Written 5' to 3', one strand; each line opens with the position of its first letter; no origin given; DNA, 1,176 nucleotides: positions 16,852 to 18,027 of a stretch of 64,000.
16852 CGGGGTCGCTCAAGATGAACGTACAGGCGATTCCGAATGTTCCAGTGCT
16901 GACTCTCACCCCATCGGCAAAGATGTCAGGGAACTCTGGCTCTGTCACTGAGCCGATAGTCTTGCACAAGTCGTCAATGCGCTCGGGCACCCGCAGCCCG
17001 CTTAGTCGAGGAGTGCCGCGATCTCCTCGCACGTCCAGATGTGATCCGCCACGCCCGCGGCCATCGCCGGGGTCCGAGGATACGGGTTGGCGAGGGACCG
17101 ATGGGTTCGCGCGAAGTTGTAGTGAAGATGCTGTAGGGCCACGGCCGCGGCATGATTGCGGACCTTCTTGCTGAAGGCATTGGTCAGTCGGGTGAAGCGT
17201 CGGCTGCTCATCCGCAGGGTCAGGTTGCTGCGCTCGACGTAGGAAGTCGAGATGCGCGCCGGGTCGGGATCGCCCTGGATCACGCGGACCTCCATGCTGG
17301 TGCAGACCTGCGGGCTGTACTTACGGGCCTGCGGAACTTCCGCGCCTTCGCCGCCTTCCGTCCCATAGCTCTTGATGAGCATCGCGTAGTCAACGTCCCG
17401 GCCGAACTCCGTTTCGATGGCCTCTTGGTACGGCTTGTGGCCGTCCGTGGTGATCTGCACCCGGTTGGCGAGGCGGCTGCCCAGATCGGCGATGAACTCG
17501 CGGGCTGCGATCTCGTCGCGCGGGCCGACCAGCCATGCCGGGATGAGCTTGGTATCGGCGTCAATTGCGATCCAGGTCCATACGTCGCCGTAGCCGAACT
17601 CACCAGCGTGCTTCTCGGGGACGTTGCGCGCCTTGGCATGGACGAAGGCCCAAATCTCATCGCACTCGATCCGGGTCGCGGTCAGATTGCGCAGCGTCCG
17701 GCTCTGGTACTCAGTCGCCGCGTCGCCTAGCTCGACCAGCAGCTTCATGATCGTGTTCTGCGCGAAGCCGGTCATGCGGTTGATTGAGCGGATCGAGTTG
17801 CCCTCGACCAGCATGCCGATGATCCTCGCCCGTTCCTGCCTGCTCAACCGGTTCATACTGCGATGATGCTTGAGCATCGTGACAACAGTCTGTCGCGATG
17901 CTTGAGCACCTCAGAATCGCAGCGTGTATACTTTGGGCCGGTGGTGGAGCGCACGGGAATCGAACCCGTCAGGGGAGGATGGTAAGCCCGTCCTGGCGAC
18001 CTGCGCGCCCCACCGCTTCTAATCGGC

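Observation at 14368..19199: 4.8-kb IS1-family cargo-carrying IS inserted exactly on the acnA stop codon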

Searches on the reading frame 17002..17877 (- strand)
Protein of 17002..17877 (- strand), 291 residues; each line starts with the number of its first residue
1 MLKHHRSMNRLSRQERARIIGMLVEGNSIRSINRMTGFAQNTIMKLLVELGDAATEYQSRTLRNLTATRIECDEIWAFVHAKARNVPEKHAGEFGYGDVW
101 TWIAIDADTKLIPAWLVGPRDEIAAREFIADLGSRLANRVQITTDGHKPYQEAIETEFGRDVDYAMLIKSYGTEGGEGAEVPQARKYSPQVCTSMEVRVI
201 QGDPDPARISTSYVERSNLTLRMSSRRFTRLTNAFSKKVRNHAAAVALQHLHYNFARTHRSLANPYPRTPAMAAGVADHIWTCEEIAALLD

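Call 6: search_protein_families(library=pfam, proteins=[window:17002-17877:-], max_evalue=0.01)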
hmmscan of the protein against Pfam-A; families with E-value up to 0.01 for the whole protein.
window:17002-17877:- (291 aa): 3 families
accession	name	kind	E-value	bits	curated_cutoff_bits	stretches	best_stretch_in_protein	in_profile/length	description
PF03400.19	DDE_Tnp_IS1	-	1.8e-08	35.2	24.1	1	208-245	83-120/131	IS1 transposase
PF13610.12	DDE_Tnp_IS240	-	3.1e-06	27.8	27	1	100-156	19-76/139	DDE domain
PF13936.12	HTH_38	-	0.0008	19.5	27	1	10-47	4-41/44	Helix-turn-helix domain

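Call 8: search_protein_families(library=ncbifam, proteins=[window:17002-17877:-], max_evalue=0.01)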
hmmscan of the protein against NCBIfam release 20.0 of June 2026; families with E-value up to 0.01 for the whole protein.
window:17002-17877:- (291 aa): 4 families
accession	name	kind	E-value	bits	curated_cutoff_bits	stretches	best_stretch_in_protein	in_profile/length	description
NF033558.1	transpos_IS1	equivalog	4.3e-19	69.2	100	1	9-157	38-170/199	IS1 family transposase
NF033587.1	transpos_IS6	equivalog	2.9e-08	33.6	125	1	99-156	84-142/202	IS6 family transposase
NF033577.2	transpos_IS481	equivalog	0.00017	21.2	224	1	4-266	52-279/284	IS481 family transposase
NF033547.1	transpos_IS1595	equivalog_domain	0.0017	18.2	75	1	14-156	7-152/215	IS1595 family transposase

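Call 10: find_encoding_contigs(protein=window:17002-17877:-, flank=10000, max_places=10)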
Protein window:17002-17877:- (291 aa): no gene with exactly this product is on record in the collection.

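Call 11: find_homologous_proteins(query=window:17002-17877:-, max_evalue=0.00001)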
Query window:17002-17877:- (291 aa): 8000 proteins with E <= 0.00001 among 8000 candidates; the best 120 are listed.
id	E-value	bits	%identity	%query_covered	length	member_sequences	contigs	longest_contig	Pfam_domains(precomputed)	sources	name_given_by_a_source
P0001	7.8e-179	611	100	93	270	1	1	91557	PF03400.19,PF13610.13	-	-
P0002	8.3e-167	571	89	98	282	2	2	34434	PF03400.19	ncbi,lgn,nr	ncbi:MAG: DDE-type integrase/transposase/recombinase [Chloroflexi bacterium]|nr:DDE-type integrase/t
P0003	5.4e-162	555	84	100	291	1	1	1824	-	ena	-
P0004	2.4e-161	553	87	98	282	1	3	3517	PF13610.13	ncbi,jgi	jgi:IS1 family transposase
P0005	9.1e-158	542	84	98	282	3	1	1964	-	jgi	jgi:IS1 family transposase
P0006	3.9e-157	540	85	98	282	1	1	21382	PF13610.13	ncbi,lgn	ncbi:MAG: IS1 family transposase [Candidatus Limnocylindria bacterium]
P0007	5.9e-156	536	83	98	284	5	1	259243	PF13610.13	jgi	jgi:IS1 family transposase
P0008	1.5e-155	534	84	97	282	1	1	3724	-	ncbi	-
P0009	5.8e-154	529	83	98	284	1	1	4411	PF03400.19,PF13610.13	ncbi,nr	ncbi:MAG: DDE-type integrase/transposase/recombinase [Chloroflexi bacterium]|nr:DDE-type integrase/t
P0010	1.0e-153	528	81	98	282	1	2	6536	-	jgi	jgi:IS1 family transposase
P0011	2.5e-151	521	82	98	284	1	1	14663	PF03400.19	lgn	-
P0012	2.5e-151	521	83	98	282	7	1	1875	-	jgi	jgi:IS1 family transposase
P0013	4.1e-151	520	82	98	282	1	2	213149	-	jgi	jgi:IS1 family transposase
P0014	4.1e-151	520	82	98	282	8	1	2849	-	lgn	-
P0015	6.0e-151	519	82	98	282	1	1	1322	-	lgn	-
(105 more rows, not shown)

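Call 12: find_encoding_contigs(protein=P0001, flank=10000, max_places=10)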
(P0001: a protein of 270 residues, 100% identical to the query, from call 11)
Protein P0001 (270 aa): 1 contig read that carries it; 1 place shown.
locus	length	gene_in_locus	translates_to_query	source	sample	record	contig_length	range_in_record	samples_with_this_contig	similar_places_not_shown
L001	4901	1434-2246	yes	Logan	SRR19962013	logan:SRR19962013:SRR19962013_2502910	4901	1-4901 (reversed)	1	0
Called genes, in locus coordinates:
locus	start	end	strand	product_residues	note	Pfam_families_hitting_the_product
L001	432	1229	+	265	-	-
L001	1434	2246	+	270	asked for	PF03400:DDE_Tnp_IS1 (faint), PF13610:DDE_Tnp_IS240 (weak)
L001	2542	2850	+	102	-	-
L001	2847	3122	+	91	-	-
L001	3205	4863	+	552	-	PF01555:N6_N4_Mtase, PF04471:Mrr_cat (weak), PF22722:NA-iREase1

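Call 13: find_encoding_contigs(protein=P0002, flank=10000, max_places=10)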
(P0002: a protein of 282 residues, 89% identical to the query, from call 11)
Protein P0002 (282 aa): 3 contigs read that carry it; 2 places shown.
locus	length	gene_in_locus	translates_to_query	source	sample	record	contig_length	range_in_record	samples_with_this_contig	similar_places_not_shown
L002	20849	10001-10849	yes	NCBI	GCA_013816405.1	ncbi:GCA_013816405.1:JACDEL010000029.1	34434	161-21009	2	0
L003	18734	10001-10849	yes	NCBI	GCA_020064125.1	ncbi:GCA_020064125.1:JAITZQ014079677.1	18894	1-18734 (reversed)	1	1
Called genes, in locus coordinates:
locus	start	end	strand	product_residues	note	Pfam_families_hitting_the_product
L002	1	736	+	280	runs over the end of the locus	PF02474:NodA (weak), PF00583:Acetyltransf_1, PF13527:Acetyltransf_9, PF13508:Acetyltransf_7 (weak)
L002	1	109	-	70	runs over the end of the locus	-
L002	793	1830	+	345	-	PF00005:ABC_tran, PF13304:AAA_21, PF13732:DrrA1-3_C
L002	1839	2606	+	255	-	PF01061:ABC2_membrane, PF12698:ABC2_membrane_3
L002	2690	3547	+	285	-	-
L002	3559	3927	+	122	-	PF00903:Glyoxalase, PF18029:Glyoxalase_6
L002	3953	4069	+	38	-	-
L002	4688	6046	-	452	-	-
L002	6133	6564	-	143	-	-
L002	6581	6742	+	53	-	-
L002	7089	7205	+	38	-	-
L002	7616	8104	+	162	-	-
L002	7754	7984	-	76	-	-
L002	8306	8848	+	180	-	PF00211:Guanylate_cyc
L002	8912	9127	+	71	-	-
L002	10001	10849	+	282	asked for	PF03400:DDE_Tnp_IS1 (faint)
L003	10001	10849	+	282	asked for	PF03400:DDE_Tnp_IS1 (faint)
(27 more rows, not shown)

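Call 20: find_encoding_contigs(protein=P0007, flank=10000, max_places=10)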
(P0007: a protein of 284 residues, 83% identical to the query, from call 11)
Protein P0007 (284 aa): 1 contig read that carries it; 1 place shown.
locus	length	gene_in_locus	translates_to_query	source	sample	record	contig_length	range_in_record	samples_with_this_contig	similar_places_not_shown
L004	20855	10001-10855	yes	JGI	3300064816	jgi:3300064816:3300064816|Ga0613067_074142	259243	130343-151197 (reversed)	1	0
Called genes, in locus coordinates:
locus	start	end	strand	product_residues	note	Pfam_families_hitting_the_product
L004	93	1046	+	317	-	PF04261:Dyp_perox_N, PF20628:Dyp_perox_C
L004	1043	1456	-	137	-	PF19728:DUF6220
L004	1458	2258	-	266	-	-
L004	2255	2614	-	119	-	PF03551:PadR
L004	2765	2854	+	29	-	-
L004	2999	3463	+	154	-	PF10027:DUF2269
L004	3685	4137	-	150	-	PF00211:Guanylate_cyc (weak)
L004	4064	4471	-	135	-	-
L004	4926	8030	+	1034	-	PF00317:Ribonuc_red_lgN (faint), PF08471:Ribonuc_red_2_N, PF02867:Ribonuc_red_lgC, PF12637:TSCPD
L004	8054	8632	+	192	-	-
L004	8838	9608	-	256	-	-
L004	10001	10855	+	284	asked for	PF13610:DDE_Tnp_IS240 (weak)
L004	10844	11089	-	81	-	PF10049:DUF2283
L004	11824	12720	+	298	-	-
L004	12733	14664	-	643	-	PF02463:SMC_N (faint), PF11398:DUF2813 (faint), PF13175:AAA_15 (weak), PF13476:AAA_23 (weak), PF13175:AAA_15, PF13304:AAA_21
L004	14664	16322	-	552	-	PF01555:N6_N4_Mtase, PF04471:Mrr_cat (weak), PF22722:NA-iREase1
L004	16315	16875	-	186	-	PF13646:HEAT_2 (weak)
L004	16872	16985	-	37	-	-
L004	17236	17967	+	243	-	PF01833:TIG (weak)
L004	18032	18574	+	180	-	-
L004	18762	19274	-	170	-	-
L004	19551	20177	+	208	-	PF10027:DUF2269 (weak)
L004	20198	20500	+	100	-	-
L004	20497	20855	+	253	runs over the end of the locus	PF14329:DUF4386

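Call 21: find_encoding_contigs(protein=P0006, flank=10000, max_places=10)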
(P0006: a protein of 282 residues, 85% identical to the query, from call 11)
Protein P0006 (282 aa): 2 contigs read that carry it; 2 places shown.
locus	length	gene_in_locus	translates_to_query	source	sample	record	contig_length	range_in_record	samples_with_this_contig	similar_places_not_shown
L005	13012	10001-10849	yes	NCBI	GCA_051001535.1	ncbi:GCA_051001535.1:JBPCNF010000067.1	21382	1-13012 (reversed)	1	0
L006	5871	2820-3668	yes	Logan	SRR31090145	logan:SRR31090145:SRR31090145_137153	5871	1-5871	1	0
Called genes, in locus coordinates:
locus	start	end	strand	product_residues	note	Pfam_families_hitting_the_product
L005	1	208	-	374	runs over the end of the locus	PF12822:ECF_trnsprt (weak)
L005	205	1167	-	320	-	PF01156:IU_nuc_hydro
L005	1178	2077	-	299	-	PF00682:HMGL-like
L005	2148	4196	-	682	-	PF12728:HTH_17, PF13384:HTH_23 (weak), PF00289:Biotin_carb_N, PF02222:ATP-grasp, PF02786:CPSase_L_D2, PF07478:Dala_Dala_lig_C, PF02785:Biotin_carb_C, PF00364:Biotin_lipoyl, +1 more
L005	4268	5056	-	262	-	PF00378:ECH_1, PF16113:ECH_2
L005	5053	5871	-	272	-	PF07179:SseB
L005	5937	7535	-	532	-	PF03255:ACCA (weak), PF01039:Carboxyl_trans, PF06833:MdcE (faint)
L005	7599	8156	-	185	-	-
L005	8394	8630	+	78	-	-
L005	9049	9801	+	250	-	PF17278:DUF5343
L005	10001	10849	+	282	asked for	PF13610:DDE_Tnp_IS240 (faint)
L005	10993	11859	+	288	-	PF01555:N6_N4_Mtase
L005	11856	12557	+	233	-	PF09195:Endonuc-BglII, PF02923:BamHI (weak)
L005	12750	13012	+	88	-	?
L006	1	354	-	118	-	?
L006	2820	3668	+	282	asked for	PF13610:DDE_Tnp_IS240 (faint)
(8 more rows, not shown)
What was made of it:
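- On Type II restriction-modification system (cargo): A relative (L005) carries a separate methyltransferase plus a BglII/BamHI-like endonuclease (call 21).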

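Call 22: find_encoding_contigs(protein=P0013, flank=10000, max_places=10)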
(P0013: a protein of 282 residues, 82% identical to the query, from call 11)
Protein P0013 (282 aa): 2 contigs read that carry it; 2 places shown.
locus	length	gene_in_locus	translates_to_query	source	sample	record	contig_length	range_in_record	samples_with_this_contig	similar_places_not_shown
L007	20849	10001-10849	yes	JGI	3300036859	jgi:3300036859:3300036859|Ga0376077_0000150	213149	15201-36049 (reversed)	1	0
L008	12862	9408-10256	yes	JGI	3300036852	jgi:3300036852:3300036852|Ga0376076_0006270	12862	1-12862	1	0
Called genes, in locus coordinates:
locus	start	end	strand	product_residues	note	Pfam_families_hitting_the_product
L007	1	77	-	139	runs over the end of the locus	PF00164:Ribosom_S12_S23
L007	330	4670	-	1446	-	PF04997:RNA_pol_Rpb1_1, PF00623:RNA_pol_Rpb1_2, PF04983:RNA_pol_Rpb1_3, PF05000:RNA_pol_Rpb1_4, PF04998:RNA_pol_Rpb1_5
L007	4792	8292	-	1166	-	PF04563:RNA_pol_Rpb2_1, PF04561:RNA_pol_Rpb2_2, PF04565:RNA_pol_Rpb2_3, PF10385:RNA_pol_Rpb2_45, PF00562:RNA_pol_Rpb2_6, PF04560:RNA_pol_Rpb2_7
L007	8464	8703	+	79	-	-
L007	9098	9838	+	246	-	PF17278:DUF5343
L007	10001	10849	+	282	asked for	-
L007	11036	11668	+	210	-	PF01936:NYN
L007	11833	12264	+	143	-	PF02325:CCB3_YggT (weak)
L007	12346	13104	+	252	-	PF00072:Response_reg, PF00486:Trans_reg_C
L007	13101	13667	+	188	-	-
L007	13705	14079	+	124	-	PF03992:ABM (weak)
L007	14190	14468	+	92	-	-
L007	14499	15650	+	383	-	PF00989:PAS (faint), PF08448:PAS_4 (weak), PF00512:HisKA, PF02518:HATPase_c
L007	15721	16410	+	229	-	PF00230:MIP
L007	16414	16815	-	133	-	PF16320:Ribosomal_L12_N, PF00542:Ribosomal_L12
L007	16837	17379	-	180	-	PF00466:Ribosomal_L10, PF27436:RL10_C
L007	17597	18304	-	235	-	PF00687:Ribosomal_L1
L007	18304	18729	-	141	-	PF03946:Ribosomal_L11_N, PF00298:Ribosomal_L11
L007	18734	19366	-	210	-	PF02357:NusG, PF00467:KOW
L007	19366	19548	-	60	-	PF00584:SecE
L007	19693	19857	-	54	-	PF00471:Ribosomal_L33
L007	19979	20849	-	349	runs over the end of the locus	-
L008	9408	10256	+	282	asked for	-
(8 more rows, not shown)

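Call 25: search_protein_families(library=pfam, proteins=[L007:9098-9838:+, L007:8464-8703:+, L005:9049-9801:+, L004:8838-9608:-, L007:11036-11668:+], max_evalue=1)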
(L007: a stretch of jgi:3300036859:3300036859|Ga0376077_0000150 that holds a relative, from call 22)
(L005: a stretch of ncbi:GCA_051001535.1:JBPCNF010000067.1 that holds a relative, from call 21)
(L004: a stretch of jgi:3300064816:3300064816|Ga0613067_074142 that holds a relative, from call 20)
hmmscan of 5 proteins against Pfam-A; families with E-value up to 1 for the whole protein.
L007:9098-9838:+ (246 aa): 1 family
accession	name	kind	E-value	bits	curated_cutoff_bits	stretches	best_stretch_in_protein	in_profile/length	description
PF17278.7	DUF5343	-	1.4e-13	51.8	27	1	15-145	1-135/140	Family of unknown function (DUF5343)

L007:8464-8703:+ (79 aa): 0 families

L005:9049-9801:+ (250 aa): 1 family
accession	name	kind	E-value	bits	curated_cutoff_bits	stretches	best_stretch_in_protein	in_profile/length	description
PF17278.7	DUF5343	-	3.1e-14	53.9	27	1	14-144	1-135/140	Family of unknown function (DUF5343)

L004:8838-9608:- (256 aa): 1 family
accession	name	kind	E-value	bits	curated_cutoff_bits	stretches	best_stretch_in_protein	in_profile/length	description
PF07704.17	PSK_trans_fac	-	0.096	14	28.3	0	15-44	8-37/82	Rv0623-like transcription factor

L007:11036-11668:+ (210 aa): 1 family
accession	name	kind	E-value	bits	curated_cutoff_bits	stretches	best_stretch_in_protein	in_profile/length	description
PF01936.24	NYN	-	2e-09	38.6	24.2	1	3-161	1-124/145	NYN domain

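Call 37: search_protein_families(library=padloc, proteins=[window:17002-17856:-], max_evalue=0.01)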
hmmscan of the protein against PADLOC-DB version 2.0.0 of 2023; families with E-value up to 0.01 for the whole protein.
window:17002-17856:- (284 aa): 0 families

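Call 38: search_protein_families(library=phrogs, proteins=[window:17002-17856:-], max_evalue=0.01)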
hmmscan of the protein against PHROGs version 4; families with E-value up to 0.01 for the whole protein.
window:17002-17856:- (284 aa): 1 family
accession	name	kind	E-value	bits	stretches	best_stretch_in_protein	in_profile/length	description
phrog_720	-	integration and excision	1.3e-05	26.6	0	202-238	78-114/125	transposase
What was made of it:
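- Tried and rejected: ORF78 has no Pfam, NCBIfam or PADLOC hit and only weak PHROG hits to families of unknown function (calls 6, 8, 25, 37, 38).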

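Call 39: find_related_loci(query=window:17002-17856:-, collection=metagenome_contigs, flank=7000)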
Query window:17002-17856:- (284 aa) in metagenome_contigs; peptide patterns used: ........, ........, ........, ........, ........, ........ (x = any residue, [..] = any of these).
545 stretches matched a pattern; 439 encode a relative of the query (tblastn E <= 1e-3); the best 80 are kept; 80 distinct loci.
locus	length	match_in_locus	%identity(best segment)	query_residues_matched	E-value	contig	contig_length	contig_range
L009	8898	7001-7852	79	1-284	1e-154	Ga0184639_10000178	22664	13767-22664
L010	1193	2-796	80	20-284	5e-160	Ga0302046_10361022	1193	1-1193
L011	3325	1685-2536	76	1-284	6e-150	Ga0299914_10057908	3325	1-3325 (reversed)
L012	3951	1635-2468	71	1-284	5e-142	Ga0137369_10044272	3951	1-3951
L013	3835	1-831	74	8-284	4e-142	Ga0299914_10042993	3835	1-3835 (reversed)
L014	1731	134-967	69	1-284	6e-149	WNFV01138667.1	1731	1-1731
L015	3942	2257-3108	69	1-284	8e-140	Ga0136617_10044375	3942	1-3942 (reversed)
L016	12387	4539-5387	69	1-284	2e-133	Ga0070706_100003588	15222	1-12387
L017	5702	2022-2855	70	1-284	5e-134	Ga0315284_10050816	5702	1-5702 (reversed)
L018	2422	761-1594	69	1-284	4e-141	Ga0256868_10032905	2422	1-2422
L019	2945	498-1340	71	1-284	4e-139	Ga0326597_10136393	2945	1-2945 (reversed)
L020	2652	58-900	71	1-284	1e-139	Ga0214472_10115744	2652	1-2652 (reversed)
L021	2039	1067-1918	67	1-284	6e-142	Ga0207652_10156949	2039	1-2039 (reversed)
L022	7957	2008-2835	69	1-284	9e-133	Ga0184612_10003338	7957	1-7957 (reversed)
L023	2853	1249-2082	69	1-284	7e-138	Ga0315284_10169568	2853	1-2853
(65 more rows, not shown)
